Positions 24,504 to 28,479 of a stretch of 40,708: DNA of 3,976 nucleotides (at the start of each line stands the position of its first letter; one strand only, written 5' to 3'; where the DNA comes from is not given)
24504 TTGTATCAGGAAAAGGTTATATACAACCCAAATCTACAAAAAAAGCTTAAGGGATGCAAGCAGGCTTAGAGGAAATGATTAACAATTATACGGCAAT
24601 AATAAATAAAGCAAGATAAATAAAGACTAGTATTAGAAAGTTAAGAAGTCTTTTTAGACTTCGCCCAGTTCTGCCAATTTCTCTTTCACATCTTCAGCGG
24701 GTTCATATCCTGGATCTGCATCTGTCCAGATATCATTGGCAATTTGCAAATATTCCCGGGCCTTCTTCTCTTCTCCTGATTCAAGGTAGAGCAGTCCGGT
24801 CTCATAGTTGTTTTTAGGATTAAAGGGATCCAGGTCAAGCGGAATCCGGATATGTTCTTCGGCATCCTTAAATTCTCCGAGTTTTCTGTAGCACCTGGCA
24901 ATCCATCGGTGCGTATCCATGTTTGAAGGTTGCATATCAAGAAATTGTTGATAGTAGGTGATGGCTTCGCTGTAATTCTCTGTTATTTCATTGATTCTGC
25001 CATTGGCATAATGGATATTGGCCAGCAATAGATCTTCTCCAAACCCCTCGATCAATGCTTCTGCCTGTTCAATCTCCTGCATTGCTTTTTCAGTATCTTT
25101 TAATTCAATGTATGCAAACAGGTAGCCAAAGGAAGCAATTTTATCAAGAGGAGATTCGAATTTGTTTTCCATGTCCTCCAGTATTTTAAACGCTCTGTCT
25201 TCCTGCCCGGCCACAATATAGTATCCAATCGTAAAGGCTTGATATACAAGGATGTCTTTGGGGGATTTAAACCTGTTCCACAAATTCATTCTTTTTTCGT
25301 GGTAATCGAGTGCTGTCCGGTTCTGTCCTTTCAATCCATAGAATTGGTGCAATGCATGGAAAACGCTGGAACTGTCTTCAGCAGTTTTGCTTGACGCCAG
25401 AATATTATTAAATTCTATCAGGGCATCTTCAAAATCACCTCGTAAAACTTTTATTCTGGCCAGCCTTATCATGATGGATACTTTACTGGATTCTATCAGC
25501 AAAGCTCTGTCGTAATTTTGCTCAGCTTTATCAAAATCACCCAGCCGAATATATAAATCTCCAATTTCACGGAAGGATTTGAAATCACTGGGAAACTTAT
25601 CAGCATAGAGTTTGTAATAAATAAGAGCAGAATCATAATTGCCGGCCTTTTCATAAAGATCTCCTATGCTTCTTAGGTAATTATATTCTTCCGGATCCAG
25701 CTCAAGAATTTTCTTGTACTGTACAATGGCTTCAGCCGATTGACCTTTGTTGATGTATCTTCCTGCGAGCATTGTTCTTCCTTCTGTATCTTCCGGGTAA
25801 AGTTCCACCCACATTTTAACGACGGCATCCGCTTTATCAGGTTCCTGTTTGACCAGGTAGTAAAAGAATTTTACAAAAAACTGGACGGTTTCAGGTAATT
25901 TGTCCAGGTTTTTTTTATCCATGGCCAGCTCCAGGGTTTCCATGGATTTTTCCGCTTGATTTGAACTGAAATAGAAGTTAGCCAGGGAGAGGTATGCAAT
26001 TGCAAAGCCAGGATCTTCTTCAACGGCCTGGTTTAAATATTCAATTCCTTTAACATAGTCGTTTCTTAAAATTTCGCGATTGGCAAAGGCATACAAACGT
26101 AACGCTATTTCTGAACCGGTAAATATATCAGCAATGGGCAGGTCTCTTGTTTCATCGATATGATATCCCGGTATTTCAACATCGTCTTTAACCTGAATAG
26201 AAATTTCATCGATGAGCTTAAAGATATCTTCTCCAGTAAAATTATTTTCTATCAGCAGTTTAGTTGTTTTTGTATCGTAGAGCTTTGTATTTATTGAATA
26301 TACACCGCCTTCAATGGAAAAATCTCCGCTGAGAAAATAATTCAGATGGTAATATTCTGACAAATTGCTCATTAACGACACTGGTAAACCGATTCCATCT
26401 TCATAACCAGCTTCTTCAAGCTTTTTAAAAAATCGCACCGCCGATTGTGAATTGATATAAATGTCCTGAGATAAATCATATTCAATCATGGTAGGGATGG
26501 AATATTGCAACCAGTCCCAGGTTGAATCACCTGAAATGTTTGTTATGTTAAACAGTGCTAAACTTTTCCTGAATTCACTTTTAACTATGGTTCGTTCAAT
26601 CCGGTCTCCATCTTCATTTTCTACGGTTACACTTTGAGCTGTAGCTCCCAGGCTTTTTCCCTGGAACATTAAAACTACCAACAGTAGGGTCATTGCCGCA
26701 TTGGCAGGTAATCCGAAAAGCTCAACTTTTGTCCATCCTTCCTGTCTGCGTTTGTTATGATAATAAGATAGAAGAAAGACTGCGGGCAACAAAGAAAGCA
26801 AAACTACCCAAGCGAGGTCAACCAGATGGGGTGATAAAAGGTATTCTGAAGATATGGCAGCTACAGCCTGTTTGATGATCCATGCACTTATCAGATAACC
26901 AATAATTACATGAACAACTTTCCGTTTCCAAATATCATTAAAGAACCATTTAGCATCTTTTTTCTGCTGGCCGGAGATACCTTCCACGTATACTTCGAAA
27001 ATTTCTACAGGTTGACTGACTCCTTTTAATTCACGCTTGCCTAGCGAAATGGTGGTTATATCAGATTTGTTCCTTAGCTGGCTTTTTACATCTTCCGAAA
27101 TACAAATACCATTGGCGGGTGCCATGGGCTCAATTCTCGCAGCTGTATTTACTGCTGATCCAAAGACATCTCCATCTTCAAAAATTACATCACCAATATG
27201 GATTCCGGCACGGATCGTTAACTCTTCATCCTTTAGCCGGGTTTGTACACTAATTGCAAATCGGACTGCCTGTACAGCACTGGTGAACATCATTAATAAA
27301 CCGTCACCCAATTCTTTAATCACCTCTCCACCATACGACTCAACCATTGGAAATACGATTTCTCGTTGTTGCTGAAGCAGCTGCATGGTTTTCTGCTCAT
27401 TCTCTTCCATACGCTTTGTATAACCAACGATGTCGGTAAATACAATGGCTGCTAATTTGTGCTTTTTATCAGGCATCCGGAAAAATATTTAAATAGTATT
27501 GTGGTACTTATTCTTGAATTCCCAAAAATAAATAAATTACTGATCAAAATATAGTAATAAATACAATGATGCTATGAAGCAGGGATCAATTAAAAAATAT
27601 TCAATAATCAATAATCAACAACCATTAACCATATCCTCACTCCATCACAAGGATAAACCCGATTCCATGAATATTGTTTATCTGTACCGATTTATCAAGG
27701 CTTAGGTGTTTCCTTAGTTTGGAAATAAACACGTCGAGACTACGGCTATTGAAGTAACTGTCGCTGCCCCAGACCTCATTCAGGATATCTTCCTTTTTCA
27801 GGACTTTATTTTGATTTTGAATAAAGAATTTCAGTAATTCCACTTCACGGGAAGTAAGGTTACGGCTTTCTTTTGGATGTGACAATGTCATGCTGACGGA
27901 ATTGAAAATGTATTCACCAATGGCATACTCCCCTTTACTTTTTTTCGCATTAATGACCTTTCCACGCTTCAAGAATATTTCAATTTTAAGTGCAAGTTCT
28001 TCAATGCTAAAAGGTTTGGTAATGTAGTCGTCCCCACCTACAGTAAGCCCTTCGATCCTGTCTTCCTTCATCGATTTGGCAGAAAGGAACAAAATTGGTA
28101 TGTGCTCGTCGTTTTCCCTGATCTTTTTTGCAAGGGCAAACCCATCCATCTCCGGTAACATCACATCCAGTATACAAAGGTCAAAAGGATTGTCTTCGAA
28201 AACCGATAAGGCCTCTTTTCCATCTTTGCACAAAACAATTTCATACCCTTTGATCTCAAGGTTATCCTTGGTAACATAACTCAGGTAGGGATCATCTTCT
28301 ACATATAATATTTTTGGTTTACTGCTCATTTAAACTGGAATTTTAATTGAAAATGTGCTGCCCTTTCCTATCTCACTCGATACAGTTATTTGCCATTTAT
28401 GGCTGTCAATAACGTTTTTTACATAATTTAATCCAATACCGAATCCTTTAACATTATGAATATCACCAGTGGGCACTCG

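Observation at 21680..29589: HK-RR-cyclase-cyclase module: tandem paralogous N-terminal class-III nucleotidyl cyclase / 3-TM / giant TPR proteins downstream of a two-component system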

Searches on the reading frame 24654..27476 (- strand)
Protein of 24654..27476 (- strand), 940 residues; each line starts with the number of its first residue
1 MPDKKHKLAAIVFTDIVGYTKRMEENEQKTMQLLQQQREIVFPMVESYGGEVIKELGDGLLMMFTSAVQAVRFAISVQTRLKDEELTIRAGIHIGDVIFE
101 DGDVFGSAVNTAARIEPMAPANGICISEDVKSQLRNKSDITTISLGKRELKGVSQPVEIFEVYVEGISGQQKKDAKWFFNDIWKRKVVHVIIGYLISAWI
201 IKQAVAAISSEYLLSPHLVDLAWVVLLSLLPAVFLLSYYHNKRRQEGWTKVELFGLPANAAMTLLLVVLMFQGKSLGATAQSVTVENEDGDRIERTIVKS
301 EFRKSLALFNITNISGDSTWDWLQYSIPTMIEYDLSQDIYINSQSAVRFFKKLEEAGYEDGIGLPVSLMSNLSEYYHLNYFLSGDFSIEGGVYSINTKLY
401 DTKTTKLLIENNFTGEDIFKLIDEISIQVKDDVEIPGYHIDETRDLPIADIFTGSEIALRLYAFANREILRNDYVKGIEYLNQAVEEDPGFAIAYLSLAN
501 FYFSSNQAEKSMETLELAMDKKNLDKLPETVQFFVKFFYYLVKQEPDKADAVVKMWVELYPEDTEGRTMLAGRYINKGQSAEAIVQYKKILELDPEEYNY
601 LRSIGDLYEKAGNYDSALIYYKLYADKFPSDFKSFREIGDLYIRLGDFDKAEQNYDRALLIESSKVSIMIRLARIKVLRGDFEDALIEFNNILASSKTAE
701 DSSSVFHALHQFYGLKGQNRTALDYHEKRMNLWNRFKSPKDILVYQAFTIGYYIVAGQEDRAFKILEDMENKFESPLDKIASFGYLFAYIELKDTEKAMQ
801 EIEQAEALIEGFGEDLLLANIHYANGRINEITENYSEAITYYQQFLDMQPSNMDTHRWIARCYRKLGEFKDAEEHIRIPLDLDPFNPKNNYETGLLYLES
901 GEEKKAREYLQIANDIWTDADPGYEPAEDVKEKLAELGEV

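Call 3: search_protein_families(library=pfam, proteins=[window:24654-27476:-], max_evalue=0.01)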
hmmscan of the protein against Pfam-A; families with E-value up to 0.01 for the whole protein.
window:24654-27476:- (940 aa): 26 families (the best 25 are shown)
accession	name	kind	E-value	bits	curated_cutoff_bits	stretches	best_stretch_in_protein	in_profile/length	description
PF14559.12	TPR_19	-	1.7e-29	102.4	25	4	472-522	5-55/68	Tetratricopeptide repeat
PF13432.12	TPR_16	-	7.3e-28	97.1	32.7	3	570-631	3-64/65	Tetratricopeptide repeat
PF07719.23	TPR_2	-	3.9e-27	92.5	27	1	636-661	5-30/34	Tetratricopeptide repeat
PF13428.12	TPR_14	-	8.9e-22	75.8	23.5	0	637-675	6-44/44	Tetratricopeptide repeat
PF13181.12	TPR_8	-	1.1e-20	72.4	25.7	1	638-662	7-31/34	Tetratricopeptide repeat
PF13431.12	TPR_17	-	1.8e-20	71.9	24.4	0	841-874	1-34/34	Tetratricopeptide repeat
PF13424.12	TPR_12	-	2.4e-17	63.3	30.1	2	636-690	7-69/77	Tetratricopeptide repeat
PF00515.34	TPR_1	-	5.7e-17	61.2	27.8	1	637-662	6-31/34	Tetratricopeptide repeat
PF13371.12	TPR_9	-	3.4e-16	59.5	35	1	641-707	4-70/73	Tetratricopeptide repeat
PF00211.25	Guanylate_cyc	-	2.2e-12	47.4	21.9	1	4-155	4-174/183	Adenylate and Guanylate cyclase catalytic domain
PF13176.12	TPR_7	-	3e-11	42.9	27.9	0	637-661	4-28/36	Tetratricopeptide repeat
PF25064.1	ARM_TT21_5th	-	5.5e-11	43.2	27.8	0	567-626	4-63/117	TT21 fifth ARM repeats domain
PF25068.1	ARM_TT21_4th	-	2.9e-09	37.8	30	0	832-883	12-62/153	Tetratricopeptide repeat protein 21 forth ARM domain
PF13414.12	TPR_11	-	1.1e-08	35.1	26.8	1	574-612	4-42/42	TPR repeat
PF13174.12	TPR_6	-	1.7e-08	35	26.3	0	604-630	6-32/33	Tetratricopeptide repeat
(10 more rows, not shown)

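Call 12: search_protein_families(library=ncbifam, proteins=[window:24654-27476:-], max_evalue=0.01)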
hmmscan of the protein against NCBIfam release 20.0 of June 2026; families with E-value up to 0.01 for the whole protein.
window:24654-27476:- (940 aa): 31 families (the best 25 are shown)
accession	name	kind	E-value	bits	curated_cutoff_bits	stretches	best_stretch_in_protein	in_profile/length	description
TIGR02917.1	PEP_TPR_lipo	equivalog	1.2e-33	116.1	312.2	2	472-622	377-523/899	XrtA/PEP-CTERM system TPR-repeat protein PrsT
TIGR04510.1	mod_pep_cyc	subfamily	1.2e-30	106.7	400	2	389-705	327-638/814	putative peptide modification system cyclase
NF040959.1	MamA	equivalog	6.9e-24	84.4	200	3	543-690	50-197/204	magnetosome protein MamA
NF058673.1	LipAdnlyCyLipJMY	equivalog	2.6e-20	72.6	800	1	5-156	292-443/449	bifunctional lipase/adenylate cyclase LipJ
TIGR02521.1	type_IV_pilW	equivalog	1.5e-18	67.3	154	2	540-692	41-195/234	type IV pilus biogenesis/stability protein PilW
TIGR02552.1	LcrH_SycD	equivalog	2.7e-13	49.8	104.8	2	834-919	33-118/136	SycD/LcrH family type III secretion system chaperone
NF033920.0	C39_PA2778_fam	equivalog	1.3e-09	37.8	150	0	598-687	157-245/255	PA2778 family cysteine peptidase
TIGR00540.1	TPR_hemY_coli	hypoth_equivalog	1.4e-09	37.2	142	1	752-877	270-383/385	heme biosynthesis-associated TPR protein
NF052415.1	T3SS_chap_SctY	equivalog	4.1e-09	36.9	70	1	540-596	16-72/106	type III secretion apparatus assembly chaperone SctY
NF033762.1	social_mot_Tgl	equivalog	9.6e-09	34.9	225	2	676-875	41-226/252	social motility TPR repeat lipoprotein Tgl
NF002725.1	PRK02603.1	equivalog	2.1e-08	34.3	143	0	820-918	36-137/173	photosystem I assembly protein Ycf3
NF008757.0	PRK11788.1-5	equivalog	7.7e-08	31.9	363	0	569-695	112-243/388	lipopolysaccharide assembly protein LapB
NF047371.1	FlcA_CTERM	equivalog_domain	8.7e-08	31.1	300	1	635-737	441-541/646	periplasmic flagellar collar protein FlcA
NF008756.0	PRK11788.1-4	equivalog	1.9e-07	30.5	474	0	471-533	193-254/389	lipopolysaccharide assembly protein LapB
NF033758.1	gliding_GltE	equivalog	2.9e-07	29.8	225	1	551-697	141-288/411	adventurous gliding motility TPR repeat lipoprotein GltE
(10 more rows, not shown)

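Call 24: search_protein_families(library=padloc, proteins=[window:24654-27476:-], max_evalue=0.01)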
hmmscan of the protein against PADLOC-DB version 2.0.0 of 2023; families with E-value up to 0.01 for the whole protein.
window:24654-27476:- (940 aa): 8 families
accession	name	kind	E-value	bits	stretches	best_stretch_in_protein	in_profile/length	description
PDLC04781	PDC-M71B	-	4e-08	30.4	1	832-914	129-211/515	-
PDLC00734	PycC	-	1.7e-07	28.7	1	5-136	186-346/374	Pycsar cyclase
PDLC01172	TPR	-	0.00023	18.1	0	818-877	368-425/448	TPR repeats containing protein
PDLC01169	TPR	-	0.00088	16.7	0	825-855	155-185/252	TPR repeats containing protein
PDLC02369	PycC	-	0.004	14.7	0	12-157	50-212/248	-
PDLC01101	PrimPol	-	0.0043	13.8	0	579-667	16-102/490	adaptation polymerase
PDLC02367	PycC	-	0.0068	13.9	0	105-140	163-198/226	-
PDLC01606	Csx28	-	0.0076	14.1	0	338-433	85-169/178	CAS-VI-B; associated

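Call 55: find_encoding_contigs(protein=window:24654-27476:-, flank=3000, max_places=3)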
Protein window:24654-27476:- (940 aa): 7 contigs read that carry it; 3 places shown.
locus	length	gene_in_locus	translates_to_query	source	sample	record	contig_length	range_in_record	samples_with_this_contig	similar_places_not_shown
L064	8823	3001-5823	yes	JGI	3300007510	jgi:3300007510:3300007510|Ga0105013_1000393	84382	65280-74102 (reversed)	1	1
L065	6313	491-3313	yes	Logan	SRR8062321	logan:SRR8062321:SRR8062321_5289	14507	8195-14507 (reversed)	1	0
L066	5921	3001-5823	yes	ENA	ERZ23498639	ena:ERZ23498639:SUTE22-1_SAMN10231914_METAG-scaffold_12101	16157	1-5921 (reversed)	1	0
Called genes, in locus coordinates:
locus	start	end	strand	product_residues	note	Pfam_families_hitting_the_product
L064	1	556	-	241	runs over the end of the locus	-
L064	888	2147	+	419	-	PF00512:HisKA, PF02518:HATPase_c, PF14501:HATPase_c_5 (weak)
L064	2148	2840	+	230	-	PF00072:Response_reg, PF00486:Trans_reg_C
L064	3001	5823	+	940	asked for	PF00211:Guanylate_cyc, PF00515:TPR_1 (faint), PF07719:TPR_2 (faint), PF12895:ANAPC3 (faint), PF13174:TPR_6 (faint), PF14559:TPR_19 (weak), PF13432:TPR_16 (weak), PF14559:TPR_19 (weak), +13 more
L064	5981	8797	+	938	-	PF00211:Guanylate_cyc, PF25064:ARM_TT21_5th (faint), PF13174:TPR_6 (faint), PF13424:TPR_12 (faint), PF13428:TPR_14 (faint), PF14559:TPR_19 (weak), PF24575:TPR_Slam (faint), PF07719:TPR_2 (faint), +3 more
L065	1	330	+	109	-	?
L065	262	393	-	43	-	-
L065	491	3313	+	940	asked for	PF00211:Guanylate_cyc, PF00515:TPR_1 (faint), PF07719:TPR_2 (faint), PF12895:ANAPC3 (faint), PF13174:TPR_6 (faint), PF14559:TPR_19 (weak), PF13432:TPR_16 (weak), PF14559:TPR_19 (weak), +13 more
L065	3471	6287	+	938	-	PF00211:Guanylate_cyc, PF25064:ARM_TT21_5th (faint), PF13174:TPR_6 (faint), PF13424:TPR_12 (faint), PF13428:TPR_14 (faint), PF14559:TPR_19 (weak), PF24575:TPR_Slam (faint), PF07719:TPR_2 (faint), +3 more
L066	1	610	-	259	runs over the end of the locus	-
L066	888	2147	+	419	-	PF00512:HisKA, PF02518:HATPase_c, PF14501:HATPase_c_5 (weak)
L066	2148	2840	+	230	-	PF00072:Response_reg, PF00486:Trans_reg_C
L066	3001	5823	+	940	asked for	PF00211:Guanylate_cyc, PF00515:TPR_1 (faint), PF07719:TPR_2 (faint), PF12895:ANAPC3 (faint), PF13174:TPR_6 (faint), PF14559:TPR_19 (weak), PF13432:TPR_16 (weak), PF14559:TPR_19 (weak), +13 more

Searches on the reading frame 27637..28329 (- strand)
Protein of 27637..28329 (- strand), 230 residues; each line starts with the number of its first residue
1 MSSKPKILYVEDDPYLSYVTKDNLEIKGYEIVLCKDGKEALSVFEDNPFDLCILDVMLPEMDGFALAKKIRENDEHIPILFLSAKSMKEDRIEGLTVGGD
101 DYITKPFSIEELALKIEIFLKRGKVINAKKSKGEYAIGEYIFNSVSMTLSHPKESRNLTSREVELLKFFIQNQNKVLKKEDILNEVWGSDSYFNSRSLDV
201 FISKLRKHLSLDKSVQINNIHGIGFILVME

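Call 3: search_protein_families(library=pfam, proteins=[window:27637-28329:-], max_evalue=0.01)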
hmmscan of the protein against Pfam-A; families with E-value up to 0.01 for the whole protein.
window:27637-28329:- (230 aa): 3 families
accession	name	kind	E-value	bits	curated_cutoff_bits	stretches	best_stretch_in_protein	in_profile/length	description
PF00072.30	Response_reg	-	8e-29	100.5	30.2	1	7-116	1-110/111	Response regulator receiver domain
PF00486.34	Trans_reg_C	-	2.6e-19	69.5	26.2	1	156-227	4-77/77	Transcriptional regulatory protein, C terminal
PF20161.5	VpsR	-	0.0052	16.9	23.7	1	15-114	20-118/121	VpsR domain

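Call 12: search_protein_families(library=ncbifam, proteins=[window:27637-28329:-], max_evalue=0.01)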
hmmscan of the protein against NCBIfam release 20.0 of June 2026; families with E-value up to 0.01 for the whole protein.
window:27637-28329:- (230 aa): 101 families (the best 25 are shown)
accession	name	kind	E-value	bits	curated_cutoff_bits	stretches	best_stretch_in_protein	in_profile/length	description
NF051850.1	RespRegRprY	equivalog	1.2e-73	247.3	370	1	1-229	1-228/234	response regulator transcription factor RprY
NF053854.1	RespRegPhoBBctds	equivalog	2.2e-53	180.9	270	1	7-226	1-223/225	two-component system response regulator PhoB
TIGR02154.1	PhoB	equivalog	1.6e-48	165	296.2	1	5-225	3-223/226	phosphate regulon transcriptional regulator PhoB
NF045944.1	ResRegRpaBCyano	equivalog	1e-46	159.2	330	1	9-226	2-226/229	response regulator transcription factor RpaB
NF040534.1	resp_reg_YycF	equivalog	1e-42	146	340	1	6-215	2-213/231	response regulator YycF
NF041733.1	resp_reg_CseB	equivalog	1.8e-42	145.3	350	1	6-227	2-226/228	two-component system response regulator CseB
NF033120.0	vanR_FM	exception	3e-42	144.8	460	1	7-226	6-228/231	vancomycin resistance response regulator transcription factor, VanR-F/VanR-M family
NF007005.1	PRK09468.1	equivalog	4.3e-42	144.2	331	1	4-228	3-232/237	osmolarity response regulator transcription factor OmpR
NF041734.1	resp_reg_RppA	equivalog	6.1e-42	143.5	250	1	6-227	2-227/229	two-component system response regulator RppA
NF008296.0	PRK11083.1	equivalog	2.1e-40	138.5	273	1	4-227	3-225/228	two-component system response regulator CreB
NF040689.1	MtrAB_MtrA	equivalog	4.9e-40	137.2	300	1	7-225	1-216/219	MtrAB system response regulator MtrA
NF033117.2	vanR_ACDEGLN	exception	1.8e-39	135.7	350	1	7-226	1-224/226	VanR-ABDEGLN family response regulator transcription factor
TIGR01387.1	cztR_silR_copR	subfamily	7.3e-38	130.4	279.2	1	7-227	1-218/218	heavy metal response regulator transcription factor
NF008034.0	PRK10766.1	equivalog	2.7e-37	128.5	275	1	6-228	4-227/231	two-component system response regulator TorR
NF041209.1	resp_regPieR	equivalog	6.5e-37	127.4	450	1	28-225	24-225/231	two component system response regulator PieR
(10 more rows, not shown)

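Call 24: search_protein_families(library=padloc, proteins=[window:27637-28329:-], max_evalue=0.01)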
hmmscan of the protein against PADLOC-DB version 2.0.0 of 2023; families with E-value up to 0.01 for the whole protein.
window:27637-28329:- (230 aa): 3 families
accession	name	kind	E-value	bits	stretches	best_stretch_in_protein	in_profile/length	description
PDLC04055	PD-T4-6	-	8.4e-06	22.8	1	3-122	364-485/496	-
PDLC04726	PDC-M60C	-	0.00083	16.3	1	6-62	2-61/407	-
PDLC04725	PDC-M60B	-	0.0071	14.2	0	5-62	4-63/158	-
